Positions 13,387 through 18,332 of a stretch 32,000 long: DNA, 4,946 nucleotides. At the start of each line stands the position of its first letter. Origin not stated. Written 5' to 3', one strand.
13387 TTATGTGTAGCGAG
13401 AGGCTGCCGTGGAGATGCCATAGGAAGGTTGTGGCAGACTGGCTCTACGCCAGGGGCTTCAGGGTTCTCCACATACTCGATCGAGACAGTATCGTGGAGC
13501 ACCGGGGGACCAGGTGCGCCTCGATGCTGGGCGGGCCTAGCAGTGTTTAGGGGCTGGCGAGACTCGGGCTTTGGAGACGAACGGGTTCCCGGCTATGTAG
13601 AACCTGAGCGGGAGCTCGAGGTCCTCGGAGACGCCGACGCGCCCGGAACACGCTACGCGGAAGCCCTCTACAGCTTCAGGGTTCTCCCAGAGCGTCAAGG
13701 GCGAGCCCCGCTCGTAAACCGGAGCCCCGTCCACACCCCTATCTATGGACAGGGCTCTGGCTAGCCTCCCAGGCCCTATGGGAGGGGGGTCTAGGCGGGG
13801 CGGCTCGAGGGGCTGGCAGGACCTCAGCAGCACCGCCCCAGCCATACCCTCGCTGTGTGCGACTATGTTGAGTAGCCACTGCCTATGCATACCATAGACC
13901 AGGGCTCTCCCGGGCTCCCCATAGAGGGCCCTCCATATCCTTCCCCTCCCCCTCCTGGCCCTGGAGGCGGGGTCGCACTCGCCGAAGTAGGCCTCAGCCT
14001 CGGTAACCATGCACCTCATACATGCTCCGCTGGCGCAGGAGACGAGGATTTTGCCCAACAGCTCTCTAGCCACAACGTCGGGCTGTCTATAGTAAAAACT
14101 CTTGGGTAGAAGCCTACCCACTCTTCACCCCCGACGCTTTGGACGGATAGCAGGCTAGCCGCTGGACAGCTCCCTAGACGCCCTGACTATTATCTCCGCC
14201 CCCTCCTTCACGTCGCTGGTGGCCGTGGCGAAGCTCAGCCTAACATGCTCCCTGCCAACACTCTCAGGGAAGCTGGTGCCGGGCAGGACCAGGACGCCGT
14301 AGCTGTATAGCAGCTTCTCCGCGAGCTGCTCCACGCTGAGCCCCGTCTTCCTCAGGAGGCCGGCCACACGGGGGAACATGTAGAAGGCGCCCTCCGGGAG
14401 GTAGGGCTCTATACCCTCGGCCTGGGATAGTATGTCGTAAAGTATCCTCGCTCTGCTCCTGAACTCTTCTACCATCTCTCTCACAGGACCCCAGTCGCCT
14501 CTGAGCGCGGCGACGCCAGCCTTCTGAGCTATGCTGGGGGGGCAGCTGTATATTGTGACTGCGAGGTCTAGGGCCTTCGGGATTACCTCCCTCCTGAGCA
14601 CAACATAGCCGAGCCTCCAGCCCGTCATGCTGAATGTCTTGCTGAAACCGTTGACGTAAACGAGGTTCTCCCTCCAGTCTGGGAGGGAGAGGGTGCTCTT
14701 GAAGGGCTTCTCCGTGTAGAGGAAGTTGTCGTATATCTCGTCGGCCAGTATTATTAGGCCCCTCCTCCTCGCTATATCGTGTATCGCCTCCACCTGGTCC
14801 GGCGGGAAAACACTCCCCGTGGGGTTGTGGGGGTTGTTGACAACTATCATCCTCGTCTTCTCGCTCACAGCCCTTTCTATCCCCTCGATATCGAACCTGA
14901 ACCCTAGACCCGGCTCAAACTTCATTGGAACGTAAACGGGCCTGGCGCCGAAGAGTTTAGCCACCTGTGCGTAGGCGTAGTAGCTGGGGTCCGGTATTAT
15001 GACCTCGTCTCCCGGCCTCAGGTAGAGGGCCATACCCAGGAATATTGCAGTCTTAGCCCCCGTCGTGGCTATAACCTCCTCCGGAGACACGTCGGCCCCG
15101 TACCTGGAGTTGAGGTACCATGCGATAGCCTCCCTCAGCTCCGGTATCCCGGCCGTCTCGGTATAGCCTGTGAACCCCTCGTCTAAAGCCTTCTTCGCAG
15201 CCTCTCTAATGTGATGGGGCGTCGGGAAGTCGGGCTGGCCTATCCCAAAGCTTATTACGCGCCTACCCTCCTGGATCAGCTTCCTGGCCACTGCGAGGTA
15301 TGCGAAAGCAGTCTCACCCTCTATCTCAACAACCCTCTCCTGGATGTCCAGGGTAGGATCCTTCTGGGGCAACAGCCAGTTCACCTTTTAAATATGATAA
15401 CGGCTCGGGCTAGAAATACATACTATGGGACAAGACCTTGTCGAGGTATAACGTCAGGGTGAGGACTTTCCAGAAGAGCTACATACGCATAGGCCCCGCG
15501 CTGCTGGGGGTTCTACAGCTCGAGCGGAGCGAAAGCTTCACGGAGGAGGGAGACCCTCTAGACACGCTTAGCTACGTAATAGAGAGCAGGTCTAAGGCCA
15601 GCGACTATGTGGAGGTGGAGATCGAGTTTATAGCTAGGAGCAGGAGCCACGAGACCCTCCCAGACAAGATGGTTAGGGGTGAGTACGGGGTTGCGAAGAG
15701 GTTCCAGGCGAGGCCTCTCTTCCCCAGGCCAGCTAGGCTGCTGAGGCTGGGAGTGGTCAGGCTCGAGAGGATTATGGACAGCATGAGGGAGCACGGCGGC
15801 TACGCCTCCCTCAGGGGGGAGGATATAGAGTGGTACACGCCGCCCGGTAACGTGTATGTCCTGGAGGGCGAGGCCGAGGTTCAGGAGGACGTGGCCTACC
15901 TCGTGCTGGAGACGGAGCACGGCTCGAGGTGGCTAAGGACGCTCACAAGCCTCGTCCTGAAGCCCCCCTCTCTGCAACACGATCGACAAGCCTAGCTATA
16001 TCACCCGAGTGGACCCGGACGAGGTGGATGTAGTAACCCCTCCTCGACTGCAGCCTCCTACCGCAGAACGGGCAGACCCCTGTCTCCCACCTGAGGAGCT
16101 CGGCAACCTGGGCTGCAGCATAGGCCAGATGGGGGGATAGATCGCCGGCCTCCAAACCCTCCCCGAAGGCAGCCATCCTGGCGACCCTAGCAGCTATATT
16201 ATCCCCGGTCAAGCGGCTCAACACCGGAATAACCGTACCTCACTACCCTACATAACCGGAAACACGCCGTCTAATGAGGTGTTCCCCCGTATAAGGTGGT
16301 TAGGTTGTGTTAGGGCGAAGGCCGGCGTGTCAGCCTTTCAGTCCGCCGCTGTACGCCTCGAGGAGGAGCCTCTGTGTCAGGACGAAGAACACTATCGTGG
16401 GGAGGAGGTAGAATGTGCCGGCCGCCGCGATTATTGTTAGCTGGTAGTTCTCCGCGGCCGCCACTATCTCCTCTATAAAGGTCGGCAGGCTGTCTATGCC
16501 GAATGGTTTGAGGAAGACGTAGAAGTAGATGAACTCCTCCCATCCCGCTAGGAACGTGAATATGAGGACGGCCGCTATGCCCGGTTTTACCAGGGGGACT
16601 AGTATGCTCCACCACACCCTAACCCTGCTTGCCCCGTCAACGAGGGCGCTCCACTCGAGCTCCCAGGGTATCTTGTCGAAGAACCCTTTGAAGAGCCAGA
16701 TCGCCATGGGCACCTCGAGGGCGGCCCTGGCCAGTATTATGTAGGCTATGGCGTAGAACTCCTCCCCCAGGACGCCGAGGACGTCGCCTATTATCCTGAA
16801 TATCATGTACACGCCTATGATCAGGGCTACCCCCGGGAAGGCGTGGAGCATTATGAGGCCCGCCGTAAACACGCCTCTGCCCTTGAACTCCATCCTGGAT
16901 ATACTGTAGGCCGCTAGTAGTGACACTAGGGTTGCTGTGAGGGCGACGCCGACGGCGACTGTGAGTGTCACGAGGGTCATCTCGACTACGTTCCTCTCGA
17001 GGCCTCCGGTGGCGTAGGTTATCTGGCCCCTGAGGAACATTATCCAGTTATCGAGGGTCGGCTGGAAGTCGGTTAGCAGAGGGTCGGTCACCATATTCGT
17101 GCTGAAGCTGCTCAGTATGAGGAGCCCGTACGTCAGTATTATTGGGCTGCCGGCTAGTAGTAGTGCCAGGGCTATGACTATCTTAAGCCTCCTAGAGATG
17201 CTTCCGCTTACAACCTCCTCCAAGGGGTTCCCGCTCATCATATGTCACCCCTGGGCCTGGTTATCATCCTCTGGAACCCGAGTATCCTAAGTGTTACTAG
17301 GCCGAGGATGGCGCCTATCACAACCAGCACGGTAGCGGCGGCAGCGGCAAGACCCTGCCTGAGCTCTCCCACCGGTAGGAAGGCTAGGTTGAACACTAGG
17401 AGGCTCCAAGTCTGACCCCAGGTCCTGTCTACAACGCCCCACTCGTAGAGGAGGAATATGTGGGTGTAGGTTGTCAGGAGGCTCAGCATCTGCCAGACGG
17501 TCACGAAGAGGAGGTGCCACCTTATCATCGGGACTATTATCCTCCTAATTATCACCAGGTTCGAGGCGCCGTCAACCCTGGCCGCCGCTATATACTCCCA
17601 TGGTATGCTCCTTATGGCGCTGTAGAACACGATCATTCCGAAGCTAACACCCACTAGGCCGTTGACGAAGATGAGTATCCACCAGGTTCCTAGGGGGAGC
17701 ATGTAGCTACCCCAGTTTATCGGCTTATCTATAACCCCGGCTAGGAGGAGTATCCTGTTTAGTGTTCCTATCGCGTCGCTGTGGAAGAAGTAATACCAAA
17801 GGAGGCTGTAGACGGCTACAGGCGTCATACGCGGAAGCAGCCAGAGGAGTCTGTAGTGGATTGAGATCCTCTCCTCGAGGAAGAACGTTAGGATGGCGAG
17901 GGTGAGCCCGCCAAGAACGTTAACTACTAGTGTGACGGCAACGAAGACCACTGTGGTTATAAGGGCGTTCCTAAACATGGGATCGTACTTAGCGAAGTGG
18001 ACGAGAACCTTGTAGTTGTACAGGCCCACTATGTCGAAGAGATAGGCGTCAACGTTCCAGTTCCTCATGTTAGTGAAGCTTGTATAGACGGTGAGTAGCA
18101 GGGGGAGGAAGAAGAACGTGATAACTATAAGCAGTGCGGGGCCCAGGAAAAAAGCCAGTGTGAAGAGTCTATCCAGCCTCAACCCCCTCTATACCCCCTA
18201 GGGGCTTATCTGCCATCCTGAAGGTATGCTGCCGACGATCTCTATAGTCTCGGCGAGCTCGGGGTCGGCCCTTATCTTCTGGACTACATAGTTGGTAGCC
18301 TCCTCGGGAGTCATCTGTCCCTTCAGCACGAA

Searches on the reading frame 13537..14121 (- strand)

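Call 51: search_protein_families(library=pfam, proteins=[window:13537-14121:-], max_evalue=0.001)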
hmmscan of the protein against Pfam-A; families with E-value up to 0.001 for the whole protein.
window:13537-14121:- (194 aa): 1 family
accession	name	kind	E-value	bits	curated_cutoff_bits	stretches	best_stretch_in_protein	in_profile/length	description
PF02245.21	Pur_DNA_glyco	-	4e-41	140.8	27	1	8-180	1-181/181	Methylpurine-DNA glycosylase (MPG)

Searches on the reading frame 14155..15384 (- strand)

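Call 51: search_protein_families(library=pfam, proteins=[window:14155-15384:-], max_evalue=0.001)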
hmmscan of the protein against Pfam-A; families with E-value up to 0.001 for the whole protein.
window:14155-15384:- (409 aa): 5 families
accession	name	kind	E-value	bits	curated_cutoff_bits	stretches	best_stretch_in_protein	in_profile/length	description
PF00155.27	Aminotran_1_2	-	8.6e-77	259.2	19.7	1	42-397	2-359/361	Aminotransferase class I and II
PF01041.23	DegT_DnrJ_EryC1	-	1e-11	45.1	19.8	1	102-215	40-145/360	DegT/DnrJ/EryC1/StrS aminotransferase family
PF01212.27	Beta_elim_lyase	-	3.3e-05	23.8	27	1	118-215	64-168/288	Beta-eliminating lyase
PF01053.26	Cys_Met_Meta_PP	-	0.00017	20.7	27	1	103-218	69-176/381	Cys/Met metabolism PLP-dependent enzyme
PF00266.25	Aminotran_5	-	0.00023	20.7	21.5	1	100-215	60-175/371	Aminotransferase class-V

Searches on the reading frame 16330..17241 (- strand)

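Call 52: search_protein_families(library=pfam, proteins=[window:16330-17241:-], max_evalue=0.001)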
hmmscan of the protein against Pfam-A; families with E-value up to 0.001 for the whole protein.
window:16330-17241:- (303 aa): 1 family
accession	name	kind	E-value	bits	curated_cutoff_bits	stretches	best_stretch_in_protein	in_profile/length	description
PF00528.27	BPD_transp_1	-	2.5e-09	37.6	26.4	1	104-291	2-176/184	Binding-protein-dependent transport system inner membrane component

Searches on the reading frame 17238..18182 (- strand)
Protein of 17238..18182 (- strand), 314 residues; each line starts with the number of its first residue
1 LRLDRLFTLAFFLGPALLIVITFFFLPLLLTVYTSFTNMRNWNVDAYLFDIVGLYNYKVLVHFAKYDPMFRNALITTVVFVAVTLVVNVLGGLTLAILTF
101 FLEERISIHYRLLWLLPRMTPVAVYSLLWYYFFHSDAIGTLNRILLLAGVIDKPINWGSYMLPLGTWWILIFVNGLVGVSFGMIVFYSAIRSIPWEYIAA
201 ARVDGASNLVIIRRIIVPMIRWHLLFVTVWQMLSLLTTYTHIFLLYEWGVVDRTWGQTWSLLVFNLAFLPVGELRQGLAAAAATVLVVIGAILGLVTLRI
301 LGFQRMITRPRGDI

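Call 52: search_protein_families(library=pfam, proteins=[window:17238-18182:-], max_evalue=0.001)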
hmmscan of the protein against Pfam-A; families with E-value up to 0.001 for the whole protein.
window:17238-18182:- (314 aa): 1 family
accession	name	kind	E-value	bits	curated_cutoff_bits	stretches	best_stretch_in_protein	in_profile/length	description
PF00528.27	BPD_transp_1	-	1.9e-09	37.9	26.4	1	92-295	5-173/184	Binding-protein-dependent transport system inner membrane component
